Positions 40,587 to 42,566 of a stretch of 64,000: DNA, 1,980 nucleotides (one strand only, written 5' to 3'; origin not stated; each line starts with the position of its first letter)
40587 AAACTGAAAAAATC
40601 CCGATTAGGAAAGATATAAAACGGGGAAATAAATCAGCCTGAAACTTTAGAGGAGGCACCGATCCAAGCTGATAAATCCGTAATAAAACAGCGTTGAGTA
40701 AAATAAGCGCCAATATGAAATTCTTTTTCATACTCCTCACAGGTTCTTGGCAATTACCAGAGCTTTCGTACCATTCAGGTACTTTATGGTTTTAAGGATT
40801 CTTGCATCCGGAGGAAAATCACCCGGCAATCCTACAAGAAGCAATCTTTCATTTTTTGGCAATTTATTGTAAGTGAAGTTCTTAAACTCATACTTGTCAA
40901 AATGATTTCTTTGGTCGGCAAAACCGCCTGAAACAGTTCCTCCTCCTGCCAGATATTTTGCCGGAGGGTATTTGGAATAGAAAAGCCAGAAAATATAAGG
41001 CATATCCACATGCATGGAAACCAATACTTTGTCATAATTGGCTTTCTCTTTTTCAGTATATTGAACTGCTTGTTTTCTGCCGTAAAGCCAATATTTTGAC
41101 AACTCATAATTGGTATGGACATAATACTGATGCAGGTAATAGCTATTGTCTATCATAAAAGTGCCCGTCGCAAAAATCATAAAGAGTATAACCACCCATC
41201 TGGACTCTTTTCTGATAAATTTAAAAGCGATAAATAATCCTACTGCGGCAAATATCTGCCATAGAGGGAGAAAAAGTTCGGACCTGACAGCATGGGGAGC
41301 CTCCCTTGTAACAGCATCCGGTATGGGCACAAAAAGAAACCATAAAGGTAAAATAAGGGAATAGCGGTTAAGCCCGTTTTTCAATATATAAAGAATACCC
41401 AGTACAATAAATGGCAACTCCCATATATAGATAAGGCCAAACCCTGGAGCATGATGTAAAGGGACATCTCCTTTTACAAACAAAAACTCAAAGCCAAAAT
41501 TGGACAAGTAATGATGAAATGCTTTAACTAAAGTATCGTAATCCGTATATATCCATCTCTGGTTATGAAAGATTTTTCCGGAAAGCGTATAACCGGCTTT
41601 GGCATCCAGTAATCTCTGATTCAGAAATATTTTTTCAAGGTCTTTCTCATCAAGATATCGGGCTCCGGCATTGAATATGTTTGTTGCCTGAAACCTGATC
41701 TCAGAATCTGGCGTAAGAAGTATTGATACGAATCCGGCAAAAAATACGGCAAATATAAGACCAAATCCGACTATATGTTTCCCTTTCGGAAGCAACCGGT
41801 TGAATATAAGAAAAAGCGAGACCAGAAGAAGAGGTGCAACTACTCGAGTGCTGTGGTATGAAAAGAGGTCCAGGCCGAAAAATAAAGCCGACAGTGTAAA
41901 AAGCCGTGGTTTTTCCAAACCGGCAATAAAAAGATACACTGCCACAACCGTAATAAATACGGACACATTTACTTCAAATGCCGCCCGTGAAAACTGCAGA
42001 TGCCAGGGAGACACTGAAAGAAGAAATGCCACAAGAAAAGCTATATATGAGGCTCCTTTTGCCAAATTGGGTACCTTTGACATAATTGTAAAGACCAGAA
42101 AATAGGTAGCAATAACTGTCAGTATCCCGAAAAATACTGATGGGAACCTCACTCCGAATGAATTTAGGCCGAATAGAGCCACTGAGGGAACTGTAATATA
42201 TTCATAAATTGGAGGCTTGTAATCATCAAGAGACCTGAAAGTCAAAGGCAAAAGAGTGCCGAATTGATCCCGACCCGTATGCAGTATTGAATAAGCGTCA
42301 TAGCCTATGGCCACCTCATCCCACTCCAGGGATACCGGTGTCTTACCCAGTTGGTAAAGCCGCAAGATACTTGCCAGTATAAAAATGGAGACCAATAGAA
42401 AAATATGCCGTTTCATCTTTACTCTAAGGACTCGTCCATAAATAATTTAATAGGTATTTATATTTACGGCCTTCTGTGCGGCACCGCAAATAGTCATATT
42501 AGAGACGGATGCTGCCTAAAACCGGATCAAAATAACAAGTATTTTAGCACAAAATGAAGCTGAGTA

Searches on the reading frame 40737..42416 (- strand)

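Call 43: search_protein_families(library=pfam, proteins=[window:40737-42416:-], max_evalue=0.01)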
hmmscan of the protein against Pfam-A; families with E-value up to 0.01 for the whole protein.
window:40737-42416:- (559 aa): 1 family
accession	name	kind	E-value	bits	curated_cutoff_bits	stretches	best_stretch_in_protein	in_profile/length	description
PF13231.12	PMT_2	-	1.7e-07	32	26.1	1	67-227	2-155/160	Dolichyl-phosphate-mannose-protein mannosyltransferase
